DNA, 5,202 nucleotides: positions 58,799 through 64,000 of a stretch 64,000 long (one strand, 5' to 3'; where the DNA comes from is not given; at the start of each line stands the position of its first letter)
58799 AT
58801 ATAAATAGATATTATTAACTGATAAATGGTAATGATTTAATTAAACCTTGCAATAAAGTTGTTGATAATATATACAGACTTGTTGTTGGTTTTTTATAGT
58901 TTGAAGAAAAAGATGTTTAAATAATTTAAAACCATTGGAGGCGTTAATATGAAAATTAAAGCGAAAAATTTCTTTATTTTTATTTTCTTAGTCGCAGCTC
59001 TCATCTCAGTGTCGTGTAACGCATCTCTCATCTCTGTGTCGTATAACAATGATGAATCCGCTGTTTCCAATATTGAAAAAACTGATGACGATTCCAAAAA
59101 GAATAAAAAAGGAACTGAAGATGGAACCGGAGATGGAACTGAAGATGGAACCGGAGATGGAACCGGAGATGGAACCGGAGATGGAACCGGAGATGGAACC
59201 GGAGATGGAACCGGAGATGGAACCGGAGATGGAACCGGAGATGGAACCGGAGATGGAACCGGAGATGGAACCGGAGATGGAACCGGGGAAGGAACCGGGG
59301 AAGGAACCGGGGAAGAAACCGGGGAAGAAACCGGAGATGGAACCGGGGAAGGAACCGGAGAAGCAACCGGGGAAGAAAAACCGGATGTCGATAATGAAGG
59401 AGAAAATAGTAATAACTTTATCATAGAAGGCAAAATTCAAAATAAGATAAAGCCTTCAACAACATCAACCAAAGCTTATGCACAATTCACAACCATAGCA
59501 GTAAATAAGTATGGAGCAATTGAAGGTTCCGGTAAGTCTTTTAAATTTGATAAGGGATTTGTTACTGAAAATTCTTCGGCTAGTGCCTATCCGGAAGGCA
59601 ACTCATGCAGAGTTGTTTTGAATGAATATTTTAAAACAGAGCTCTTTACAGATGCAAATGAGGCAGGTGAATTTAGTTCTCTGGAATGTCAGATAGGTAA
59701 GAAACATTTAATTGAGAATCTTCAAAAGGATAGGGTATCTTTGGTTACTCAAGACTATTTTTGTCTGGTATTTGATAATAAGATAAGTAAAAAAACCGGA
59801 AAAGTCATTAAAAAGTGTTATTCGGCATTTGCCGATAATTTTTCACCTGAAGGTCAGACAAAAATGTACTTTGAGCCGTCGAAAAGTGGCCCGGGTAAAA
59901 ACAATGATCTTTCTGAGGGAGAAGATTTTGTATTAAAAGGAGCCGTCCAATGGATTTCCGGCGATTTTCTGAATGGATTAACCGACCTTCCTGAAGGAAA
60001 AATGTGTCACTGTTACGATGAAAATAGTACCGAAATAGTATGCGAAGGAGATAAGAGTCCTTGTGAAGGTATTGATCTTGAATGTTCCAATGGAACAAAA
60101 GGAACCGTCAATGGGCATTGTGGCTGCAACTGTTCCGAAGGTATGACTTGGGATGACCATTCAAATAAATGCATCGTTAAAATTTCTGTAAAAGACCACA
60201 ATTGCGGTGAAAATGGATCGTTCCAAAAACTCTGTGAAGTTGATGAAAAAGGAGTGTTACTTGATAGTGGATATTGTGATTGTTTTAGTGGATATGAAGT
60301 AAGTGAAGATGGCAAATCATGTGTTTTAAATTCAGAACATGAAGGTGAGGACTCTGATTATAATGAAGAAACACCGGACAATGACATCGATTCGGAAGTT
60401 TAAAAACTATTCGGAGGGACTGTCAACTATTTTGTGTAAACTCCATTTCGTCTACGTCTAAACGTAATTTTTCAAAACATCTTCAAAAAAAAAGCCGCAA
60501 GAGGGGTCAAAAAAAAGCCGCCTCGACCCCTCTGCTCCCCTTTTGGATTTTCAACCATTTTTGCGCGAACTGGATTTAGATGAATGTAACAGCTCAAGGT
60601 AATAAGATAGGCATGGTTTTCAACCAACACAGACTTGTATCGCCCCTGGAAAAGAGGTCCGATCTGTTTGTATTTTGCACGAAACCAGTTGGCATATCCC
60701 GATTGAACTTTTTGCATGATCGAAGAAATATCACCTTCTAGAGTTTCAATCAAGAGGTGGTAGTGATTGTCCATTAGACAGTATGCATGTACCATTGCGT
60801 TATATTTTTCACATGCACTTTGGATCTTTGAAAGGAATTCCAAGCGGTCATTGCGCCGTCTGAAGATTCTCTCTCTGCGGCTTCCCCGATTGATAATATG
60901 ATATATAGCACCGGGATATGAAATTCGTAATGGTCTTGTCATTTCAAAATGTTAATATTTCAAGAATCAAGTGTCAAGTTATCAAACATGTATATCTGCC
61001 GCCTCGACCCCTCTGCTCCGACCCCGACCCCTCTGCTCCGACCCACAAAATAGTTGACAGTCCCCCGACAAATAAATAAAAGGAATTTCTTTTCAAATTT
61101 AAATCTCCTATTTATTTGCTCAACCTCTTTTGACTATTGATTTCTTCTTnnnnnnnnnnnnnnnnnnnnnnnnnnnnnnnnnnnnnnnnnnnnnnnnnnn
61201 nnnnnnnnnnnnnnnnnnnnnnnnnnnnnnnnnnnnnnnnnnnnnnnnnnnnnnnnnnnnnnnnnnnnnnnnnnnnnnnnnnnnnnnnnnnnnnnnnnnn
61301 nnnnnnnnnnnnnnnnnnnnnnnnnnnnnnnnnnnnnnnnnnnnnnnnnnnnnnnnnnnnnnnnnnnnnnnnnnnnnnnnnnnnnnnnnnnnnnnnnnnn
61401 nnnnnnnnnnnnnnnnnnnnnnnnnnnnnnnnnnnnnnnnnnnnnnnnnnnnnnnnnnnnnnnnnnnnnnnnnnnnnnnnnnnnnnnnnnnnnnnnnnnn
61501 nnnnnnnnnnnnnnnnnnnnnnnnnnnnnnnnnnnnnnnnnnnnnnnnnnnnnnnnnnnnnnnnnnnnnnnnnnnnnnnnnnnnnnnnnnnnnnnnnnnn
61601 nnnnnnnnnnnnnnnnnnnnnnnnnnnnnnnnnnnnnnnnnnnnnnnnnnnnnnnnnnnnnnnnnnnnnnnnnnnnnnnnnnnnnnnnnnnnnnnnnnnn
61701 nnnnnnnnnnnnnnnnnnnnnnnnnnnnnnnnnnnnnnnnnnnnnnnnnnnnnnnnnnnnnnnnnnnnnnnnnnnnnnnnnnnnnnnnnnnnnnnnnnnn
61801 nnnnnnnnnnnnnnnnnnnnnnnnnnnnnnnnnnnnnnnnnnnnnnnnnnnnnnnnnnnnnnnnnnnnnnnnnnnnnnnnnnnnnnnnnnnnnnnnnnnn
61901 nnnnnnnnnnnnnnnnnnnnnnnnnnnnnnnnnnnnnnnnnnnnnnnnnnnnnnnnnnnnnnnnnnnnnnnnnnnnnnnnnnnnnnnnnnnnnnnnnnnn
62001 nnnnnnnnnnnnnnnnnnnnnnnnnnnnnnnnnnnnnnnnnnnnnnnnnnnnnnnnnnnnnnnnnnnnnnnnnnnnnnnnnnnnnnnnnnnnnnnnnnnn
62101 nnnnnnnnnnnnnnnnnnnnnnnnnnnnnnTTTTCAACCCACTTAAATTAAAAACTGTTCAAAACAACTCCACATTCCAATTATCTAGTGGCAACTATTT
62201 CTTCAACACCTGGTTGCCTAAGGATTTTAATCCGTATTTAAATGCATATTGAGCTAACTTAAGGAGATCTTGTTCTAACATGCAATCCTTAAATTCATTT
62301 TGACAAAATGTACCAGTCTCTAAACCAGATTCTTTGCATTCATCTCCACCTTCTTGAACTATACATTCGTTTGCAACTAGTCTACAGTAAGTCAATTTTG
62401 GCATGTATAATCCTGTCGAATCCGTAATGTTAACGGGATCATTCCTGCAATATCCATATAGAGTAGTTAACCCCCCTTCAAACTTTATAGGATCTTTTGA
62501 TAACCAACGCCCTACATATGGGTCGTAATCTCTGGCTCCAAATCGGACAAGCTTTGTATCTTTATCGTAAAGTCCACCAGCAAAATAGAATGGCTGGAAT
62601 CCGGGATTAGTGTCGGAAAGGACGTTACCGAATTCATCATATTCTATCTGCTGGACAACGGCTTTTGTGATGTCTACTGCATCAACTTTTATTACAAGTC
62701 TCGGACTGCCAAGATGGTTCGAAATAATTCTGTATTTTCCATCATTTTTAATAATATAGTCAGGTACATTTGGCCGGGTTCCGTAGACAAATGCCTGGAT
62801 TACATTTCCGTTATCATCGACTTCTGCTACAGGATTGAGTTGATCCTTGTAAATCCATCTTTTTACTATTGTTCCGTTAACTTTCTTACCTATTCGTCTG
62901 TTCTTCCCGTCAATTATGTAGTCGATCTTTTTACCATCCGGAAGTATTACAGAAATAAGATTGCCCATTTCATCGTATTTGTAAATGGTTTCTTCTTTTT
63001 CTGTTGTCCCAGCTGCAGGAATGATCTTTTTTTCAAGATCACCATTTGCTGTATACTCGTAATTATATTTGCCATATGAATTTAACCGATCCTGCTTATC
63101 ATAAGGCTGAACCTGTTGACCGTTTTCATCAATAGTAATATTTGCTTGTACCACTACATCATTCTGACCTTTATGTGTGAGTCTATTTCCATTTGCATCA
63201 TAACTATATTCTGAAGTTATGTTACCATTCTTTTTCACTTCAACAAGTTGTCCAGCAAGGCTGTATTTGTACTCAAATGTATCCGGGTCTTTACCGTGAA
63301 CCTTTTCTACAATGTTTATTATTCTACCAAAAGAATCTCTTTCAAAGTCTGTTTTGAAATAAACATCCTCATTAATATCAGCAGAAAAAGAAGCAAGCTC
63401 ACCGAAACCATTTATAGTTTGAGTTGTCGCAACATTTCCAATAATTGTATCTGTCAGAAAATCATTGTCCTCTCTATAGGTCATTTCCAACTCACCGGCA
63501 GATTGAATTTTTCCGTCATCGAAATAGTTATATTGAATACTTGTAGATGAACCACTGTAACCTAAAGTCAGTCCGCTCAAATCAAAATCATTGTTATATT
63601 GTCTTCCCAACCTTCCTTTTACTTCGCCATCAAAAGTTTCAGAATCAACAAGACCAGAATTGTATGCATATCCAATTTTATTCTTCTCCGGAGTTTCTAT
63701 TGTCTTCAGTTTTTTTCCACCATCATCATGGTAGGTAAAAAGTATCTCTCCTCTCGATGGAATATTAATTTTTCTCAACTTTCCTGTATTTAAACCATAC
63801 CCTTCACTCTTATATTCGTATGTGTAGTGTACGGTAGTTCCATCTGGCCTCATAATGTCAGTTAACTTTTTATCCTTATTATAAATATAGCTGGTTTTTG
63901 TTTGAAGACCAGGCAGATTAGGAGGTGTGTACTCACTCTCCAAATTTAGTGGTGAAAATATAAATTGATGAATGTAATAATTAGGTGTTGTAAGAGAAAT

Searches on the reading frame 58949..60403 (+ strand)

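Call 52: search_protein_families(library=pfam, proteins=[window:58949-60403:+], max_evalue=0.00001)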
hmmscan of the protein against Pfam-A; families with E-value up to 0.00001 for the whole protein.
window:58949-60403:+ (484 aa): 0 families

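Call 86: search_protein_families(library=pfam, proteins=[P0023], max_evalue=0.001)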
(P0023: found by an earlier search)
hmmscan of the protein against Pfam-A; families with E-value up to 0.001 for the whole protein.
P0023 (1051 aa): 5 families
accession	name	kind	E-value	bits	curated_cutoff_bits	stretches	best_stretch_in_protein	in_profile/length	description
PF00932.25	LTD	-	3.8e-25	88.8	34.3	2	877-999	2-107/109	Lamin Tail Domain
PF18942.5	DUF5689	-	1.4e-09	38.6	28.6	1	435-622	4-217/217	Family of unknown function (DUF5689)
PF23106.1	EGF_Teneurin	-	2.4e-09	37.5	24.3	0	675-699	2-22/30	Teneurin-like EGF domain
PF06247.17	Plasmod_Pvs28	-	6.1e-09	36.3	26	1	102-135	1-38/41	Pvs28 EGF domain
PF07974.19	EGF_2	-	9.3e-07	29.5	22.1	0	144-171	1-28/32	EGF-like domain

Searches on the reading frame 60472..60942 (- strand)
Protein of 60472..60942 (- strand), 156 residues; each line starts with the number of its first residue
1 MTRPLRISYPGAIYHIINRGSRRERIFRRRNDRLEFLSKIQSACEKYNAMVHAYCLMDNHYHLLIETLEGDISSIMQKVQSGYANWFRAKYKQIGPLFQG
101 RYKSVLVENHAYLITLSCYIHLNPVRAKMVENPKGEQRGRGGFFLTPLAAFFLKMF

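Call 52: search_protein_families(library=pfam, proteins=[window:60472-60942:-], max_evalue=0.00001)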
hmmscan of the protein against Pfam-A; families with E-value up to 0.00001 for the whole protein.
window:60472-60942:- (156 aa): 1 family
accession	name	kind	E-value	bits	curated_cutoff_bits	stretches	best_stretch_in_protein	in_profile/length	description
PF01797.21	Y1_Tnp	-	1.1e-16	61.4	23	1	12-121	5-119/121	Transposase IS200 like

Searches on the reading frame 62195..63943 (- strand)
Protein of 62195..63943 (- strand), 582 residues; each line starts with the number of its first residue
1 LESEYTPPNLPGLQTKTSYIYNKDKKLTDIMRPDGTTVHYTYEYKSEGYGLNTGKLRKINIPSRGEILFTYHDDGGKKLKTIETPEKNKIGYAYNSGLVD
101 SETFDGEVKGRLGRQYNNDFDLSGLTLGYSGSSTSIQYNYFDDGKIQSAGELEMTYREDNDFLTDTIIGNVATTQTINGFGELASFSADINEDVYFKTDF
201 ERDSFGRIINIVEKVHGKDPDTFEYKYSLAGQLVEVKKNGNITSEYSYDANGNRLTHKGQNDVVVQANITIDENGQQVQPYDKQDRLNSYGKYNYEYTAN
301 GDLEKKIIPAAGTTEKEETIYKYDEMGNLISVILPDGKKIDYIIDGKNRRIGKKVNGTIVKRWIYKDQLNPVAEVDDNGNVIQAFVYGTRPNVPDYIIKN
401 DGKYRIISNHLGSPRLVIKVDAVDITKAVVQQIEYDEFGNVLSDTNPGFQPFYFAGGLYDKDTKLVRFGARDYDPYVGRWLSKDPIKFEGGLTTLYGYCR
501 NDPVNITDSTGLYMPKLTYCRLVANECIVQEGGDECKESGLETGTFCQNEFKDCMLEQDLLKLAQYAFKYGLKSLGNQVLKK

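Call 52: search_protein_families(library=pfam, proteins=[window:62195-63943:-], max_evalue=0.00001)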
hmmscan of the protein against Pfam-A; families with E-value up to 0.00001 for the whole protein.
window:62195-63943:- (582 aa): 2 families
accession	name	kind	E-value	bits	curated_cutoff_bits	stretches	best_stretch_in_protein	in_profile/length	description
PF25023.1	TEN_YD-shell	-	7.5e-21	74.4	50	1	68-484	465-866/909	Teneurin YD-shell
PF05593.20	RHS_repeat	-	3.2e-14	53.3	22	0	297-338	1-37/38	RHS Repeat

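Call 86: search_protein_families(library=pfam, proteins=[P0023], max_evalue=0.001)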
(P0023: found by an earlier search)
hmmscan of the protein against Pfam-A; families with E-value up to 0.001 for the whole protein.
P0023 (1051 aa): 5 families
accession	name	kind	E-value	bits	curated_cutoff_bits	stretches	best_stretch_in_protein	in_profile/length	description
PF00932.25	LTD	-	3.8e-25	88.8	34.3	2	877-999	2-107/109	Lamin Tail Domain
PF18942.5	DUF5689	-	1.4e-09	38.6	28.6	1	435-622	4-217/217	Family of unknown function (DUF5689)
PF23106.1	EGF_Teneurin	-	2.4e-09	37.5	24.3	0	675-699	2-22/30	Teneurin-like EGF domain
PF06247.17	Plasmod_Pvs28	-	6.1e-09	36.3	26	1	102-135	1-38/41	Pvs28 EGF domain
PF07974.19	EGF_2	-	9.3e-07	29.5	22.1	0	144-171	1-28/32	EGF-like domain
